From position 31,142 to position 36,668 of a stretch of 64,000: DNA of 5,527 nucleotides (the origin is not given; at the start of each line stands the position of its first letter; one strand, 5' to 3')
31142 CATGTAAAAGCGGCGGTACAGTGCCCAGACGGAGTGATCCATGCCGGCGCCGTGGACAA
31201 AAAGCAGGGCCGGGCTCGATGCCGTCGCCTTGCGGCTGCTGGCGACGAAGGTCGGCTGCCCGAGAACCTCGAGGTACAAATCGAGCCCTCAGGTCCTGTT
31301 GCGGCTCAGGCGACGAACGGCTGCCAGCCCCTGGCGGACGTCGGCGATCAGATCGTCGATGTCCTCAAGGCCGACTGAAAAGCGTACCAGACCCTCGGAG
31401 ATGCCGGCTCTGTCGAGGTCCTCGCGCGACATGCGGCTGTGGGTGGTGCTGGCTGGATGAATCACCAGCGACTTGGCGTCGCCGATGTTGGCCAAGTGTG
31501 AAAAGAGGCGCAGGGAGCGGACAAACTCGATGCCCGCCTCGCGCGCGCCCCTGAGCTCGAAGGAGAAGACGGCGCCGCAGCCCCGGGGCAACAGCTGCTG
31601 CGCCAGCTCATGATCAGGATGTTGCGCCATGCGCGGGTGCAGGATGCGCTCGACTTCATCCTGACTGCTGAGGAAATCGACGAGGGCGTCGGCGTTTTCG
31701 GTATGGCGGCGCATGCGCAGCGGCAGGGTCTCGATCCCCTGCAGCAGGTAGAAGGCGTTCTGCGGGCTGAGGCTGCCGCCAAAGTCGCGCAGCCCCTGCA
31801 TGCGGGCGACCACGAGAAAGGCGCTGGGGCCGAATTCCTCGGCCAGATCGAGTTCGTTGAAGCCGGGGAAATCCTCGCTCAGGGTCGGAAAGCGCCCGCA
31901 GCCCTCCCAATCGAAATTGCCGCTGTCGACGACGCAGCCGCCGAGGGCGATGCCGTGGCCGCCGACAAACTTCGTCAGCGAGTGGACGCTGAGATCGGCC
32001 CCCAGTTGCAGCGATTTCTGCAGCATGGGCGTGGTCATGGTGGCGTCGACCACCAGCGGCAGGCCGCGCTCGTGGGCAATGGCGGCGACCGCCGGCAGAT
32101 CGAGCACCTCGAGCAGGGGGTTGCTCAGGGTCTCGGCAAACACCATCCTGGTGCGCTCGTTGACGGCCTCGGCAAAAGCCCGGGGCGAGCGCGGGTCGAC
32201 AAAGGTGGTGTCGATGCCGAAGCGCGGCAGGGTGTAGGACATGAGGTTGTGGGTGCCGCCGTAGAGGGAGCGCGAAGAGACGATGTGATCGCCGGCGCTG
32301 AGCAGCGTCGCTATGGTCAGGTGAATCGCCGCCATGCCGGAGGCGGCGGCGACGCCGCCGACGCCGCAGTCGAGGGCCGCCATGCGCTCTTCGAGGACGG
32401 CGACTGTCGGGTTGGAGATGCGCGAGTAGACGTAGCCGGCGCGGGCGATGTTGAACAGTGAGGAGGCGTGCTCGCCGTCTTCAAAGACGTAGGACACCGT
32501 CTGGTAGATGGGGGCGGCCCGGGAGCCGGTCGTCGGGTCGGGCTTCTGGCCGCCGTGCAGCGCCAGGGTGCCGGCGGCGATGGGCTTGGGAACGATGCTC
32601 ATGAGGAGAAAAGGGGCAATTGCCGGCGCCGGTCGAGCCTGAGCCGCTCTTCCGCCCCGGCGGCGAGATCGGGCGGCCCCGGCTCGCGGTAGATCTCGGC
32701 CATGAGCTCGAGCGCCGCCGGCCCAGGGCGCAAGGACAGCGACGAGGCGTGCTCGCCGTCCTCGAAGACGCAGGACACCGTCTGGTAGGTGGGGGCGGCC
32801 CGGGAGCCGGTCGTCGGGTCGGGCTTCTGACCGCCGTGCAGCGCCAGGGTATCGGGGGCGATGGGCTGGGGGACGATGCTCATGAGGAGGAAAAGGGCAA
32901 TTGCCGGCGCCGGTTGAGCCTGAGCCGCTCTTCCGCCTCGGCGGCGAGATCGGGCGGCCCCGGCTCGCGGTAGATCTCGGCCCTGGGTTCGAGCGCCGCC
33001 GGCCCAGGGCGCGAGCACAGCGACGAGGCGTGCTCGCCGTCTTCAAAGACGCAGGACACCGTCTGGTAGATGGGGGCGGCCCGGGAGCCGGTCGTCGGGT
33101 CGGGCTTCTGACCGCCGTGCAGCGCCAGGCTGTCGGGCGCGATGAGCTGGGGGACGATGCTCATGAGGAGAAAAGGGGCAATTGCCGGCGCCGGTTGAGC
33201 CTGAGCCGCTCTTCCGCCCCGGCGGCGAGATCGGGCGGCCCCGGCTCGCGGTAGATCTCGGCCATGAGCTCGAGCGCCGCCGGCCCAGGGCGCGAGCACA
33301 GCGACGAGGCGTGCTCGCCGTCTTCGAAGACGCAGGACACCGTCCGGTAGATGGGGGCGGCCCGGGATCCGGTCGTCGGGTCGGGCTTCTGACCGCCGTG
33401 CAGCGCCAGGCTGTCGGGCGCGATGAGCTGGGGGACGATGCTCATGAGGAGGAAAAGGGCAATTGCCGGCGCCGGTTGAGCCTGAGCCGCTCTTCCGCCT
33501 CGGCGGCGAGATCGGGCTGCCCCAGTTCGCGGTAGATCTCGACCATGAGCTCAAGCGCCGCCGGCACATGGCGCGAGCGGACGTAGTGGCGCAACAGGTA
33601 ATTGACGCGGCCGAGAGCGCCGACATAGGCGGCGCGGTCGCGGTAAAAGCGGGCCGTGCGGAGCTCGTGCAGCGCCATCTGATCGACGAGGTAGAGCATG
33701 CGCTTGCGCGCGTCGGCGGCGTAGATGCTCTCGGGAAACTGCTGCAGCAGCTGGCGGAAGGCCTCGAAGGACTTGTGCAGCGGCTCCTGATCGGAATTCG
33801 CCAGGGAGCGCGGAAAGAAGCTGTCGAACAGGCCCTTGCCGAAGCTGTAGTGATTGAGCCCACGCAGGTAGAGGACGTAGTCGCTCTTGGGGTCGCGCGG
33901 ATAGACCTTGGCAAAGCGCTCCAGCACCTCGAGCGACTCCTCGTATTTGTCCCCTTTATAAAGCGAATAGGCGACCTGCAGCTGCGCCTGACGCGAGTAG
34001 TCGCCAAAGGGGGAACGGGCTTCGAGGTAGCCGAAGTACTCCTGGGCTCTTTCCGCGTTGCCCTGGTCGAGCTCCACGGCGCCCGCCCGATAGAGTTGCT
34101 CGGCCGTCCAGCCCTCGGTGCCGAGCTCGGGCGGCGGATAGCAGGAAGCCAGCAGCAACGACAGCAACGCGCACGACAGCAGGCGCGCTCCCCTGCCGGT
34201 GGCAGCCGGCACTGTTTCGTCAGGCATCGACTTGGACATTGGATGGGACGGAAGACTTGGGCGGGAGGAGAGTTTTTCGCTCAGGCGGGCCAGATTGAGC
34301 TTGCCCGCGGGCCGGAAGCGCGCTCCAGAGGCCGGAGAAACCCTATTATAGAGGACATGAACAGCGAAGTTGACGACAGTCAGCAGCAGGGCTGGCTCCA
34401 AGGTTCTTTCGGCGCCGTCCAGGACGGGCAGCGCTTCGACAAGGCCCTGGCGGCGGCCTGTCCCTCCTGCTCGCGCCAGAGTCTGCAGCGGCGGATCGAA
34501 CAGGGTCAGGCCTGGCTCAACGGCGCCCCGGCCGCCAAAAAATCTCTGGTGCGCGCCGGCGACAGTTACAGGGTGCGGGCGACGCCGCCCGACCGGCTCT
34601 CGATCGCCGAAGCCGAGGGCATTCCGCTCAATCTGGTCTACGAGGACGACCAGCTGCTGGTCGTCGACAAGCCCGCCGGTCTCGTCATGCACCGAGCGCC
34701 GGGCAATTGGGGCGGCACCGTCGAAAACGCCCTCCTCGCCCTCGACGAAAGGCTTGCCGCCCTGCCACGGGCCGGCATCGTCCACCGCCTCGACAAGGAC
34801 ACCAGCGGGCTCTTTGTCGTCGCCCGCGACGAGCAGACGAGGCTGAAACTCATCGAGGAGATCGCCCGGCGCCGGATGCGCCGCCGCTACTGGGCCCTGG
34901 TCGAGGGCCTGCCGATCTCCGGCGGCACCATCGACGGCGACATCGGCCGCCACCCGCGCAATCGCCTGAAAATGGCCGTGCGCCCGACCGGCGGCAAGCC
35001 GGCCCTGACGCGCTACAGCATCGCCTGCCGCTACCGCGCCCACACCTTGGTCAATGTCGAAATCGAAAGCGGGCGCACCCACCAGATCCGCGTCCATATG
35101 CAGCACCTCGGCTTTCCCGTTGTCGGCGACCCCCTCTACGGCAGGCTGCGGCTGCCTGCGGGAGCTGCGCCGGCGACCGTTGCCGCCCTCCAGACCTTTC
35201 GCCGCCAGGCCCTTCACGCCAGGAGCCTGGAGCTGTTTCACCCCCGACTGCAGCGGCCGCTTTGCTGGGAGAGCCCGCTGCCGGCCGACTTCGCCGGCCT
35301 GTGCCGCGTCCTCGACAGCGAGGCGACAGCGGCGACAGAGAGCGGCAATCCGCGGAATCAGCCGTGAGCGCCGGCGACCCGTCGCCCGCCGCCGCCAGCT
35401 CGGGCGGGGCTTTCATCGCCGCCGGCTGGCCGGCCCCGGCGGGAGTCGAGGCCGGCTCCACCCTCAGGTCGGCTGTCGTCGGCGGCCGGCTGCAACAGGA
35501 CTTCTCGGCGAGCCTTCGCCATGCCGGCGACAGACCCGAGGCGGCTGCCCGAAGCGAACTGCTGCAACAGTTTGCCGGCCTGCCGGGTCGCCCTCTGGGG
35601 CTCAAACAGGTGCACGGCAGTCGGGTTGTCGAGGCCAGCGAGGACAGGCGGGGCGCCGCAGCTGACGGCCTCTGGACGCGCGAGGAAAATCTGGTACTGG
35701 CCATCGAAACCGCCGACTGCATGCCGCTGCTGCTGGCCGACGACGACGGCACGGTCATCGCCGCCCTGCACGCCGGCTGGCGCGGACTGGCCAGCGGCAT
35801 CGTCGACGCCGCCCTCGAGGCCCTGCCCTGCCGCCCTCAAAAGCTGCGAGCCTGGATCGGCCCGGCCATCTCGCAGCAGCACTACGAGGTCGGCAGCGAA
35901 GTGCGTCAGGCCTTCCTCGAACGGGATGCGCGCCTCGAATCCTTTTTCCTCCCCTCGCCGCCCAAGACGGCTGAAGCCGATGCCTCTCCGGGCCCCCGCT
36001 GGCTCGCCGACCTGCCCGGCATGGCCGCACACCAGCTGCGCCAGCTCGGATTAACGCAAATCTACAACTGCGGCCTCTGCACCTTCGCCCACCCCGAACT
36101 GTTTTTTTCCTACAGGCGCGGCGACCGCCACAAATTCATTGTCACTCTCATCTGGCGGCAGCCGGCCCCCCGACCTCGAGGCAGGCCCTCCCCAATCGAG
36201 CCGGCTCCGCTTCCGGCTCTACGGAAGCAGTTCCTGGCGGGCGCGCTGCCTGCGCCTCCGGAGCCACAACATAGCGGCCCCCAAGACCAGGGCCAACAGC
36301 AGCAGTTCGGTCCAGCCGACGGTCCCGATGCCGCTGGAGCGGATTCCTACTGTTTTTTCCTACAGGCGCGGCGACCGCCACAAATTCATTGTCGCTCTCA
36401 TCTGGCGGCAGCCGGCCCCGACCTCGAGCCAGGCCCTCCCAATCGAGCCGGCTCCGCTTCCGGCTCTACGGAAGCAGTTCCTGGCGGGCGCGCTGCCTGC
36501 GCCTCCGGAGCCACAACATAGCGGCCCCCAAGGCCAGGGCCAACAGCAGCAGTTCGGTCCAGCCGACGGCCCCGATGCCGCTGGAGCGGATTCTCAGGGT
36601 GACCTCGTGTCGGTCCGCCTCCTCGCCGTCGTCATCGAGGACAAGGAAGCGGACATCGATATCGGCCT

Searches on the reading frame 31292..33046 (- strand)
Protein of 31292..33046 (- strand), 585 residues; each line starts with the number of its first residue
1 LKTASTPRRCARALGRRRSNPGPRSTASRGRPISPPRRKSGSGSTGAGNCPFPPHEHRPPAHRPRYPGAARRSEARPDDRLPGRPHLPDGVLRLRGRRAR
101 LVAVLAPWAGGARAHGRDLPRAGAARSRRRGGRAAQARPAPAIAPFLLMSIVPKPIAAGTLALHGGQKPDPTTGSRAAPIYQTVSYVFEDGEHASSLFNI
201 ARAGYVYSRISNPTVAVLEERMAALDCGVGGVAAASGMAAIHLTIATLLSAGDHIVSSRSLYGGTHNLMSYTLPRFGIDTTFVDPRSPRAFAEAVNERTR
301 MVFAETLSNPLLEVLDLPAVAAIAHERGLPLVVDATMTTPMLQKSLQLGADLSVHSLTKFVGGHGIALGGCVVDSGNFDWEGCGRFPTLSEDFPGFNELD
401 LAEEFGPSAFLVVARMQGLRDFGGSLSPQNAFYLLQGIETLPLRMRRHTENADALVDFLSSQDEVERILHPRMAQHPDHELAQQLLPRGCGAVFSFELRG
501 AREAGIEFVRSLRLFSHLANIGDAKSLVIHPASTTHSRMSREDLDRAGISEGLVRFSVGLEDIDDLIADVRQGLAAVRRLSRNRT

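Call 15: search_protein_families(library=pfam, proteins=[window:31292-33046:-], max_evalue=0.001)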
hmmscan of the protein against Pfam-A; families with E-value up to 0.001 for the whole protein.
window:31292-33046:- (585 aa): 3 families
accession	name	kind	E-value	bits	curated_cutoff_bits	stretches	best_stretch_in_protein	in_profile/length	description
PF01053.26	Cys_Met_Meta_PP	-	5.8e-130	433.7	27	1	160-574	2-380/381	Cys/Met metabolism PLP-dependent enzyme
PF00266.25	Aminotran_5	-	8.9e-06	25.3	21.5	1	288-367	129-209/371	Aminotransferase class-V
PF01041.23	DegT_DnrJ_EryC1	-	7.8e-05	22.5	19.8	1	213-337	24-148/360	DegT/DnrJ/EryC1/StrS aminotransferase family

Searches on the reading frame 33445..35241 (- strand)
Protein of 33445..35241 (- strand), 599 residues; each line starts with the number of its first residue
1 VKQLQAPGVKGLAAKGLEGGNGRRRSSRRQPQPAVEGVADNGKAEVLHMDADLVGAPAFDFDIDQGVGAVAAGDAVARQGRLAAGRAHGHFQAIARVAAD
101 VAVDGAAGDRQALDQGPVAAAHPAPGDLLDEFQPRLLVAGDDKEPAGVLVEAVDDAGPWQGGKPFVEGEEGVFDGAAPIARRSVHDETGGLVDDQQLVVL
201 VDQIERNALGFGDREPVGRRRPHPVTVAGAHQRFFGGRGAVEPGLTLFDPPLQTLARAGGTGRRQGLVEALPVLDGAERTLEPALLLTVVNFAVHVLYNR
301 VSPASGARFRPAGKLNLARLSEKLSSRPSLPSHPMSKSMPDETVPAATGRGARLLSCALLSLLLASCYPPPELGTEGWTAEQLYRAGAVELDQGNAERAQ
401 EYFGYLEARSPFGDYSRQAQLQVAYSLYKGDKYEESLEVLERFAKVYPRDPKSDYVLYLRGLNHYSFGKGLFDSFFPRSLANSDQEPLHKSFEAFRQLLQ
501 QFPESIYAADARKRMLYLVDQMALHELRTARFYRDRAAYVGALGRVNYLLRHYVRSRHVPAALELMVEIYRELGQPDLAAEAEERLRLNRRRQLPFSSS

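Call 15: search_protein_families(library=pfam, proteins=[window:33445-35241:-], max_evalue=0.001)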
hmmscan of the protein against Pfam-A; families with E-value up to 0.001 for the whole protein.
window:33445-35241:- (599 aa): 3 families
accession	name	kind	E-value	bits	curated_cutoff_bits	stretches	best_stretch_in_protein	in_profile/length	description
PF13525.12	YfiO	-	3e-53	181.1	25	1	380-582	5-200/203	Outer membrane lipoprotein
PF13512.12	TPR_18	-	3.6e-31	108.7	21.9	1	380-515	10-145/145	Tetratricopeptide repeat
PF13174.12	TPR_6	-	1.3e-06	29.1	26.3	0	418-448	1-31/33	Tetratricopeptide repeat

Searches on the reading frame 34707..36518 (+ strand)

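Call 15: search_protein_families(library=pfam, proteins=[window:34707-36518:+], max_evalue=0.001)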
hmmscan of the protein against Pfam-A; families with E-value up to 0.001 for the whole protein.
window:34707-36518:+ (604 aa): 1 family
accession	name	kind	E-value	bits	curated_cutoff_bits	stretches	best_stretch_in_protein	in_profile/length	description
PF02578.20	Cu-oxidase_4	-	3.3e-53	181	22.9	1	271-473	19-227/238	Multi-copper polyphenol oxidoreductase laccase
